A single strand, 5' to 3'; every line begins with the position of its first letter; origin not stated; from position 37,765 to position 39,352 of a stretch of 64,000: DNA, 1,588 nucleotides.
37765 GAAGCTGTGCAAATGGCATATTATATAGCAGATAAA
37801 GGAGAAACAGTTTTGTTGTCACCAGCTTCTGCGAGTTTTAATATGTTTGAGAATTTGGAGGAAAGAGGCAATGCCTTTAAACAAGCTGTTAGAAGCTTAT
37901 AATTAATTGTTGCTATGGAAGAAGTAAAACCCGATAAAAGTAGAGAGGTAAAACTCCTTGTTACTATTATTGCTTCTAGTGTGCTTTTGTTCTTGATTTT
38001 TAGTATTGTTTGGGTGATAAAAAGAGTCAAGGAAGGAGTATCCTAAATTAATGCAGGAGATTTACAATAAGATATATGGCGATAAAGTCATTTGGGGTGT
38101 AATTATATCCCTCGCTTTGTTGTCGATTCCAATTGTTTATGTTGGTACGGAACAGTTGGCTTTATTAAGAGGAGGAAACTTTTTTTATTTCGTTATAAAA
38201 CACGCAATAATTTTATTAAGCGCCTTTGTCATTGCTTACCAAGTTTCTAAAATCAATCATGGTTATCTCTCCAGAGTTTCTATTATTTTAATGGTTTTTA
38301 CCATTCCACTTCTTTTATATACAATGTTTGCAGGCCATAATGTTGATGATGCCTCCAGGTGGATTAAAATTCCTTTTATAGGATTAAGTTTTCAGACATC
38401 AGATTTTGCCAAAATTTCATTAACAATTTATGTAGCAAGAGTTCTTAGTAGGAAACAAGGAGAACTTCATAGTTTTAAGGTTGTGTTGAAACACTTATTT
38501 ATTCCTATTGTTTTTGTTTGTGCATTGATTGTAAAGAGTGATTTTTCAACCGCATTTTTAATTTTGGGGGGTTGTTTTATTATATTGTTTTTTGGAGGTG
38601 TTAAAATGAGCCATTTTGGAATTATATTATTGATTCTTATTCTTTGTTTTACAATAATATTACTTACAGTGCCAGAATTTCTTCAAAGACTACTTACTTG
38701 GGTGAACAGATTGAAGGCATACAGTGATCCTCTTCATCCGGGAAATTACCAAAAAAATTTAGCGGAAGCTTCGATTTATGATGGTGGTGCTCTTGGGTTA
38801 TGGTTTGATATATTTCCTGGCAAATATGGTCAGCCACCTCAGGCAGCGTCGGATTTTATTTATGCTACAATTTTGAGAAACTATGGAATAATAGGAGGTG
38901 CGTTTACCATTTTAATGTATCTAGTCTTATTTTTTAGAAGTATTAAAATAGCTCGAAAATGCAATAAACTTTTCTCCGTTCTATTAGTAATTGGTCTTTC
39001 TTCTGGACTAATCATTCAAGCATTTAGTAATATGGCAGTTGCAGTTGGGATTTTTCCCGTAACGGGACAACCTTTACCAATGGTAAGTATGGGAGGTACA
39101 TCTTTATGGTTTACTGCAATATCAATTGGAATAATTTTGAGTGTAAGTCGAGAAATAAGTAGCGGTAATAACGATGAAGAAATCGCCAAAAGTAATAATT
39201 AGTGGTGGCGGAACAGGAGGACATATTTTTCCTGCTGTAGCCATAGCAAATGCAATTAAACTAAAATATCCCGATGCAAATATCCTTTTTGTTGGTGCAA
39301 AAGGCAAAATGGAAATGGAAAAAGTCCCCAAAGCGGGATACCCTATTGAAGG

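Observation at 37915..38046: Unannotated 43-aa single-pass membrane micro-protein wedged between the MurD-C paralogue and ftsW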

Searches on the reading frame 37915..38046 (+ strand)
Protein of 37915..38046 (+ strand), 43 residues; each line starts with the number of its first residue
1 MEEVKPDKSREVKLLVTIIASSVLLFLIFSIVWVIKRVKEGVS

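Call 3: search_protein_families(library=pfam, proteins=[window:37915-38046:+], max_evalue=0.1)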
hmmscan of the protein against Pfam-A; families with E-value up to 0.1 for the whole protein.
window:37915-38046:+ (43 aa): 2 families
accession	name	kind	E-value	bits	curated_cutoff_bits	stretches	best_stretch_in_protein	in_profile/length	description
PF14018.11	DUF4234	-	0.026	15.1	25.3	1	3-39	31-66/70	Domain of unknown function (DUF4234)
PF10661.14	EssA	-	0.05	13.9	24.1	1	4-38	113-146/147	WXG100 protein secretion system (Wss), protein EssA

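Call 4: search_protein_families(library=ncbifam, proteins=[window:37915-38046:+], max_evalue=0.1)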
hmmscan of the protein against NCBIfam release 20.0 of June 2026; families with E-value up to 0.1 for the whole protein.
window:37915-38046:+ (43 aa): 0 families

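Call 8: find_encoding_contigs(protein=window:37915-38046:+, flank=6000, max_places=6)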
Protein window:37915-38046:+ (43 aa): 23 contigs read that carry it; 5 places shown.
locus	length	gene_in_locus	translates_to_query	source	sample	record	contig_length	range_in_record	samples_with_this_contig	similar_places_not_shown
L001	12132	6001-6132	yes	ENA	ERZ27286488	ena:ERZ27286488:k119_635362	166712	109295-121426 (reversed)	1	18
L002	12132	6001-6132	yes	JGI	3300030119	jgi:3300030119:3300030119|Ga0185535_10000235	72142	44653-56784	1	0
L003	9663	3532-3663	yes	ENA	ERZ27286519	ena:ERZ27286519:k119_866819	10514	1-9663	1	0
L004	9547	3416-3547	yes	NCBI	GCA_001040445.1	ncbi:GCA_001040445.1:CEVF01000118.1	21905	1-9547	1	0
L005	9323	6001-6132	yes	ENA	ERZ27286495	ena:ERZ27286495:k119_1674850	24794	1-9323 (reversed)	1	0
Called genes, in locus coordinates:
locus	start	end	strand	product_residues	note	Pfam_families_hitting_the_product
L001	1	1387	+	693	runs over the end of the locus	PF03717:PBP_dimer (weak), PF00905:Transpeptidase, PF03793:PASTA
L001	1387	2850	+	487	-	PF01225:Mur_ligase, PF08245:Mur_ligase_M, PF02875:Mur_ligase_C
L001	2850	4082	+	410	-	PF00953:Glycos_transf_4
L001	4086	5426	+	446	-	PF21377:MurD_N, PF21799:MurD-like_N (weak), PF08245:Mur_ligase_M, PF02875:Mur_ligase_C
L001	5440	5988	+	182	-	PF02875:Mur_ligase_C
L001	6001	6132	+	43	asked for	-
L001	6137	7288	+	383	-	PF01098:FTSW_RODA_SPOVE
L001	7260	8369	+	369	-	PF03033:Glyco_transf_28, PF04101:Glyco_tran_28_C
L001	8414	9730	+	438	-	PF01225:Mur_ligase, PF08245:Mur_ligase_M, PF02875:Mur_ligase_C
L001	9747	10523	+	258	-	-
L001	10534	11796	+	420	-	PF00012:HSP70 (faint), PF14450:FtsA, PF02491:SHS2_FTSA, PF06277:EutA (weak), PF06723:MreB_Mbl, PF11104:PilM_2 (weak), PF14450:FtsA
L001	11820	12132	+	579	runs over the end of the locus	PF00091:Tubulin, PF12327:FtsZ_C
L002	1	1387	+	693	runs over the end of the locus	PF03717:PBP_dimer (weak), PF00905:Transpeptidase, PF03793:PASTA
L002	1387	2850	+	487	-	PF01225:Mur_ligase, PF08245:Mur_ligase_M, PF02875:Mur_ligase_C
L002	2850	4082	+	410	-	PF00953:Glycos_transf_4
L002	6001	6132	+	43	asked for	-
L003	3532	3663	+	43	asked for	-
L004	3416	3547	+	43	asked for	-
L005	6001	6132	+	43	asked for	-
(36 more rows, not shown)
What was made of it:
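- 37915..38046 (+): Micro-protein gene (43 codons plus TAA). The exact protein is encoded on contigs in 36 blocks of the public collection (call 8).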

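Call 9: find_homologous_proteins(query=window:37915-38043:+, max_evalue=10)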
Query seq(43 aa) (43 aa): 18 proteins with E <= 10 among 18 candidates.
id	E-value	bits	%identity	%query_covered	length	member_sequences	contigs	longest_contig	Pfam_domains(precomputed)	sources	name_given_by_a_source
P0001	1.6e-17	78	100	100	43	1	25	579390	-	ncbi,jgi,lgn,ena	-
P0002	5.0e-17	76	95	100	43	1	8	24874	-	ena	-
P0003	1.2e-16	75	93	100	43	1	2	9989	-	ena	-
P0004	1.2e-16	75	95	100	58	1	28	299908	-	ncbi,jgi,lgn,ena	jgi:hypothetical protein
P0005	1.2e-16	75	95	100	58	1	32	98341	-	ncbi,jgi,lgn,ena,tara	tara:strand:- start:770 stop:946 length:177 start_codon:yes stop_codon:yes gene_type:complete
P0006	1.3e-16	75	95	100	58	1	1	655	-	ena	-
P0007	2.8e-16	74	93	100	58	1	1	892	-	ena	-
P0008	2.0e-15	71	88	100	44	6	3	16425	-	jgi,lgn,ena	jgi:hypothetical protein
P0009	3.2e-15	71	91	100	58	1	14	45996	-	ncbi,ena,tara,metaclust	tara:strand:- start:3640 stop:3816 length:177 start_codon:yes stop_codon:yes gene_type:complete|meta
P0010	3.6e-15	71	84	100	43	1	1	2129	-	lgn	-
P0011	4.2e-15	70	86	100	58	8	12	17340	-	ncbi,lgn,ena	-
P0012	4.5e-15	70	88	100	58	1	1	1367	-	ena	-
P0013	4.6e-15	70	88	100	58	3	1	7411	-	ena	-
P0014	6.4e-15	70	84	100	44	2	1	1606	-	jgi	jgi:hypothetical protein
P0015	7.5e-15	70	88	100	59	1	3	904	-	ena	-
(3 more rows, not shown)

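Call 26: search_protein_representatives(alignment_id=A2)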
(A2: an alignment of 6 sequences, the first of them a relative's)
Query: 6 sequences, 43 profile positions. Proteins with E-value up to 0.001 (for the whole library): 7; up to 1e-10: 5; up to 1e-30: 0. The best 7 are listed.
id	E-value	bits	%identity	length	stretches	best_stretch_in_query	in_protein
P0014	8.4e-26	105.4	-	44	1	1-43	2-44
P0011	1.4e-25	104.7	-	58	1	1-43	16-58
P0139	2.8e-14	68.6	-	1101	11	20-41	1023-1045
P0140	2.4e-11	59.1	-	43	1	1-42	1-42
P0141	8.5e-11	57.4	-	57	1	1-41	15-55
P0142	2.3e-08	49.6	-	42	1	4-41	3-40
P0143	4.5e-06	42.3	-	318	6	12-34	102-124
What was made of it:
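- Closest known: Blr. Different: No similarity emerged from any library search here (calls 3, 4, 26).
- Phyletic range is narrow: five 50%-identity clusters among 1.84 billion proteins (call 26).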

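Call 28: find_encoding_contigs(protein=P0140, flank=3500, max_places=2)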
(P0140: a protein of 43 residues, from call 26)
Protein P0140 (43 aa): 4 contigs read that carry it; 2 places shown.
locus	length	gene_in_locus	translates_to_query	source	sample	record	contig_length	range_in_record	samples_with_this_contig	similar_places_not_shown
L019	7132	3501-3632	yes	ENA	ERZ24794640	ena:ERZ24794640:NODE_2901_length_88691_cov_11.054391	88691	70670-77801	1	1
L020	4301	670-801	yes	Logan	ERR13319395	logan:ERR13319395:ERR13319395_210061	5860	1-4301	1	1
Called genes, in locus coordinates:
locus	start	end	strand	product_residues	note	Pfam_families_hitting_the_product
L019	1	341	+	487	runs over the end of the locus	PF01225:Mur_ligase, PF08245:Mur_ligase_M, PF02875:Mur_ligase_C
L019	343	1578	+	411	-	PF10555:MraY_sig1 (weak), PF00953:Glycos_transf_4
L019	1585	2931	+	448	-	PF21377:MurD_N, PF21799:MurD-like_N, PF08245:Mur_ligase_M, PF02875:Mur_ligase_C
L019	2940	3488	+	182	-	PF02875:Mur_ligase_C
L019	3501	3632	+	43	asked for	-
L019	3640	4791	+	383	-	PF01098:FTSW_RODA_SPOVE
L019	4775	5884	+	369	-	PF03033:Glyco_transf_28, PF04101:Glyco_tran_28_C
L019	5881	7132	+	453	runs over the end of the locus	PF01225:Mur_ligase, PF08245:Mur_ligase_M, PF02875:Mur_ligase_C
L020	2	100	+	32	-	?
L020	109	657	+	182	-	PF02875:Mur_ligase_C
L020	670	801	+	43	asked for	-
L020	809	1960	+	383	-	PF01098:FTSW_RODA_SPOVE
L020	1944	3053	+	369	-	PF03033:Glyco_transf_28, PF04101:Glyco_tran_28_C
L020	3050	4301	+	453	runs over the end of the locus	PF01225:Mur_ligase, PF08245:Mur_ligase_M, PF02875:Mur_ligase_C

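Call 29: find_encoding_contigs(protein=P0141, flank=3500, max_places=2)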
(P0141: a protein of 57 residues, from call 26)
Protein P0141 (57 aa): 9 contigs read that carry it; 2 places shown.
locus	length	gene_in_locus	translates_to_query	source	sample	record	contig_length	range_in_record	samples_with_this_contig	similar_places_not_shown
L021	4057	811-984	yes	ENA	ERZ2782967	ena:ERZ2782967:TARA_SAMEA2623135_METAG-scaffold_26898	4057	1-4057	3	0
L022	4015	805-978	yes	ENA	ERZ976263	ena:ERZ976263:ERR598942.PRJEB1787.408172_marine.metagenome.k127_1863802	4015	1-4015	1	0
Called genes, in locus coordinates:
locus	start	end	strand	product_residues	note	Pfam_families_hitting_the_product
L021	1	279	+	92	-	?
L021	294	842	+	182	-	PF02875:Mur_ligase_C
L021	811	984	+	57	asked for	-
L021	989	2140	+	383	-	PF01098:FTSW_RODA_SPOVE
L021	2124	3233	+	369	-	PF03033:Glyco_transf_28, PF04101:Glyco_tran_28_C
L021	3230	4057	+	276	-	?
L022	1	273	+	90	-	?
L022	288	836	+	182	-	PF02875:Mur_ligase_C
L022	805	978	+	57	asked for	-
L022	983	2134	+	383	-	PF01098:FTSW_RODA_SPOVE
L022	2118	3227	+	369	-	PF03033:Glyco_transf_28, PF04101:Glyco_tran_28_C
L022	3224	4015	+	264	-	?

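Call 30: find_encoding_contigs(protein=P0142, flank=3500, max_places=2)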
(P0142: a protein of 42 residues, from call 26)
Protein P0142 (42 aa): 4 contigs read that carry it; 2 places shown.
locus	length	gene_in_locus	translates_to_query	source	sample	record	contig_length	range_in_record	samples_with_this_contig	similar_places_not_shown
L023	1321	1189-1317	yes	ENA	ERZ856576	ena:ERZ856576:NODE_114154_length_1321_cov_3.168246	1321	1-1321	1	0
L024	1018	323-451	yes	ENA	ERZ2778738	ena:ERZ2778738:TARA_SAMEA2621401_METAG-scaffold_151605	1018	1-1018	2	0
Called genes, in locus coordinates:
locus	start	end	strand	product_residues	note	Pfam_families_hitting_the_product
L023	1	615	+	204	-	?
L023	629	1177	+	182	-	PF02875:Mur_ligase_C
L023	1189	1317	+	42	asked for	-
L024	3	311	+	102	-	?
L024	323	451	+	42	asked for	-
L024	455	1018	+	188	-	?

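Call 41: find_related_loci(query=A3, collection=metagenome_contigs, flank=2500)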
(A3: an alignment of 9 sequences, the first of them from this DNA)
Query A3 (43 aa) in metagenome_contigs; peptide patterns used: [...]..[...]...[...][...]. (x = any residue, [..] = any of these).
332 stretches matched a pattern; 24 encode a relative of the query (tblastn E <= 1e-3); 24 distinct loci.
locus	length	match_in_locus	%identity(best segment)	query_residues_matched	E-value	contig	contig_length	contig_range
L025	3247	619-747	95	1-43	3e-22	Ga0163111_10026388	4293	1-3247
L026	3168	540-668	95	1-43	3e-22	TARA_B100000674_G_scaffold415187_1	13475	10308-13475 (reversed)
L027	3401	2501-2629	95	1-43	3e-22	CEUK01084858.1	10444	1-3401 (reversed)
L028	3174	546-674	95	1-43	3e-22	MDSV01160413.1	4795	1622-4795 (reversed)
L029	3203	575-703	95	1-43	3e-22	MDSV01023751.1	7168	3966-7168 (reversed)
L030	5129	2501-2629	93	1-43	5e-22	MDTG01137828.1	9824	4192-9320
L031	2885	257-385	86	1-43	6e-21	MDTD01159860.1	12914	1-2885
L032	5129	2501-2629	86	1-43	1e-20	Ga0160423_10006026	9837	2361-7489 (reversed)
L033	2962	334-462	91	1-43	1e-20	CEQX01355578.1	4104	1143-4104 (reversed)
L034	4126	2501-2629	88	1-43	2e-20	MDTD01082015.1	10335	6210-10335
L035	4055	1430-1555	74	1-42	4e-17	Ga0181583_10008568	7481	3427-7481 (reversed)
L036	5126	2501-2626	69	1-42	1e-16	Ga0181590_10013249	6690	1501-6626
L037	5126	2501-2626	64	1-42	3e-15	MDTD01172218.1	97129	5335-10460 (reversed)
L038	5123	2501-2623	61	1-41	1e-13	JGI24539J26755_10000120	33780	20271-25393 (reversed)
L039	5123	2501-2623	59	1-41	5e-13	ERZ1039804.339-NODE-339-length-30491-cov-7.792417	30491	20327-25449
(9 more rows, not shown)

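Call 48: search_solved_structures(query=A3, max_evalue=10)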
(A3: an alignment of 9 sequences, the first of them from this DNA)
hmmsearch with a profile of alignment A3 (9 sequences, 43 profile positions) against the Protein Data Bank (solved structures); distinct sequences matched with E-value up to 10: 1.
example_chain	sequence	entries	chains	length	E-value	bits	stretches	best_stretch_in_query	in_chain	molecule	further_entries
9czh_E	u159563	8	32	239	0.33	14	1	3-34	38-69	Large-conductance Ca2+-activated K+ channel beta2 subunit,Calcium-activated potassium chan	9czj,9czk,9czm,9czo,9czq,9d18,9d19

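Call 58: predict_structure(alignment_id=A5)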
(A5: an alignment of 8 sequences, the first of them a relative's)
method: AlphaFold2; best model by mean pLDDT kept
length: 43 residues; sequences in the alignment: 8
mean_pLDDT: 82.8   pTM: 0.46
mean pLDDT of the five models: 82.8, 82.7, 82.1, 81.7, 80.9
residues with pLDDT >= 90: 21; 70-90: 11; 50-70: 9; < 50: 2
segments of 3 or more residues with pLDDT < 50: none
pLDDT, mean of each block of 10 residues (from residue 1): 62 91 97 89 56
secondary structure, 60 per line:
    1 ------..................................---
elements in order: H7-40
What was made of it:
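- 37954..38019 (+): Hydrophobic transmembrane helix, residues L14-I35. The invariant residues S21, L25, I28, F29, V32 and W33 lie on one face. AlphaFold2 gives one helix, residues 7-40, mean pLDDT 82.8 (call 58).
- On Single-pass (bitopic) membrane micro-protein: AlphaFold2 gives a single helix, residues 7-40, pLDDT 82.8 (call 58).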

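Call 68: list_cluster_members(proteins=[P0001, P0004, P0140])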
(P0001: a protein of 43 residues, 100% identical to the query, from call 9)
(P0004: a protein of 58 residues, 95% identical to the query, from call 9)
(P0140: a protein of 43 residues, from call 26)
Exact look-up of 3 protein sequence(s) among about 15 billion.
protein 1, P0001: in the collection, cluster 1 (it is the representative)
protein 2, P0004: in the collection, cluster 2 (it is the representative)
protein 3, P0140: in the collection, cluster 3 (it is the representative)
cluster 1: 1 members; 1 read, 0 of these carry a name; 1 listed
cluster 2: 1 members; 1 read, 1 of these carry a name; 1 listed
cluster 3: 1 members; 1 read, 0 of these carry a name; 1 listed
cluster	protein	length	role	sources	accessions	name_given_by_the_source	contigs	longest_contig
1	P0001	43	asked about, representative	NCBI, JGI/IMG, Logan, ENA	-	-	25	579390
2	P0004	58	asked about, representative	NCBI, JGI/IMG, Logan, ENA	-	hypothetical protein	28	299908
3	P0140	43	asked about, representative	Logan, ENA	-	-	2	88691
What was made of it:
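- Checked: Gene callers behind IMG, Tara and other catalogues have called this exact protein and its relatives as 'hypothetical protein' (calls 8, 9, 68).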

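Call 69: find_related_loci(query=A3, collection=viral_contigs, flank=3000)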
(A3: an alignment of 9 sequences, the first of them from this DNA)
Query A3 (43 aa) in viral_contigs; peptide patterns used: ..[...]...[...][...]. (x = any residue, [..] = any of these).
246 stretches matched a pattern, but none encodes a relative of the query by tblastn (E <= 1e-3).
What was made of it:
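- Tried and rejected: There is no relative in 2.9 million viral contigs (call 69).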

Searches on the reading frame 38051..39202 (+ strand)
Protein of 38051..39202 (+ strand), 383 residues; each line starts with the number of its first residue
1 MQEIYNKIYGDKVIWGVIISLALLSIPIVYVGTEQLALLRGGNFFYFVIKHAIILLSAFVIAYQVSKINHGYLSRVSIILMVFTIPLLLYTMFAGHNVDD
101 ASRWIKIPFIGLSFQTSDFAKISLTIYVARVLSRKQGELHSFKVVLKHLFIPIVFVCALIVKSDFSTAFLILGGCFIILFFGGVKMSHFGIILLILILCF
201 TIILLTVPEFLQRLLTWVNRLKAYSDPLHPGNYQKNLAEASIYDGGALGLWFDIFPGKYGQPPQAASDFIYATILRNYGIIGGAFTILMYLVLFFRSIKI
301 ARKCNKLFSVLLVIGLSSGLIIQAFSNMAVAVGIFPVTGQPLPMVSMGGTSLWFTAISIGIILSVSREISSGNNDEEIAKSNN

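Call 3: search_protein_families(library=pfam, proteins=[window:38051-39202:+], max_evalue=0.1)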
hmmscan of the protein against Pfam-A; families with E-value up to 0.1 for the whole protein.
window:38051-39202:+ (383 aa): 1 family
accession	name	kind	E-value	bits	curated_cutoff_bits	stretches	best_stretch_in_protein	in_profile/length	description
PF01098.24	FTSW_RODA_SPOVE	-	9.7e-58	196.3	26.4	1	16-368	6-353/356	Cell cycle protein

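Call 4: search_protein_families(library=ncbifam, proteins=[window:38051-39202:+], max_evalue=0.1)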
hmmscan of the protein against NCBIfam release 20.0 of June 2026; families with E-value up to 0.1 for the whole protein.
window:38051-39202:+ (383 aa): 6 families
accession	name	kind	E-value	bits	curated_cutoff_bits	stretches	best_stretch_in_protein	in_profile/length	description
TIGR02614.1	ftsW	equivalog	3.2e-66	223.8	337.5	1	11-368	1-356/357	putative lipid II flippase FtsW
TIGR02210.1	rodA_shape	equivalog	3.3e-54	184.3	336.7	1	18-367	8-354/357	rod shape-determining protein RodA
TIGR02615.1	spoVE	exception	7.7e-51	173.6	448.8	1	17-367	7-354/354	stage V sporulation protein E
NF008042.0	PRK10774.1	equivalog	5.3e-34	117.9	493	1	10-368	35-391/405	cell division protein FtsW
NF008060.0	PRK10794.1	equivalog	1.4e-26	93.3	590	1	3-366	9-360/370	peptidoglycan glycosyltransferase MrdB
NF037961.1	RodA_shape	subfamily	6.1e-25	88.4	150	2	233-364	274-406/415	rod shape-determining protein RodA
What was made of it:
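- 38051..39202 (+): ftsW (383 aa). Its ATG lies 4 nt after the micro-protein stop. PF01098 at 196 bits and TIGR02614 at 224 bits (calls 3, 4).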

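Call 11: find_related_loci(query=window:38051-39202:+, collection=genome_contigs, flank=4000)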
Query window:38051-39202:+ (383 aa) in genome_contigs; peptide patterns used: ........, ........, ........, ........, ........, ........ (x = any residue, [..] = any of these).
101 stretches matched a pattern; 4 encode a relative of the query (tblastn E <= 1e-3); 4 distinct loci.
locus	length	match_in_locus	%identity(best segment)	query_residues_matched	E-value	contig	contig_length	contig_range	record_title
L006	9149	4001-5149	90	1-383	0e+0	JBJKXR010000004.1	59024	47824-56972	MAG: Flavobacteriales bacterium isolate LRMED-117 Flavobacteriales-LRMED-117-C1085, whole genome shotgun sequence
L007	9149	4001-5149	88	1-383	0e+0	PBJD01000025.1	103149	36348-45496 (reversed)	MAG: Flavobacteriales bacterium isolate SP2976 146025, whole genome shotgun sequence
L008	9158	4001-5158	82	1-383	0e+0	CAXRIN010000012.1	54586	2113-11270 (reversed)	MAG: Flavobacteriaceae bacterium isolate YZ12B_7.17 genome assembly, contig: k141_429921, whole genome shotgun sequence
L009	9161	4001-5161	83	1-383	0e+0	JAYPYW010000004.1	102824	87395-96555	MAG: Flavobacteriales bacterium isolate 139586_S187_metabat_bins_sspec.tsv.080 NODE_97_length_102824_cov_5.490012, whole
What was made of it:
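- On Protein-coding gene (as opposed to a chance ORF): The organisms are known only from metagenome-assembled genomes (call 11).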
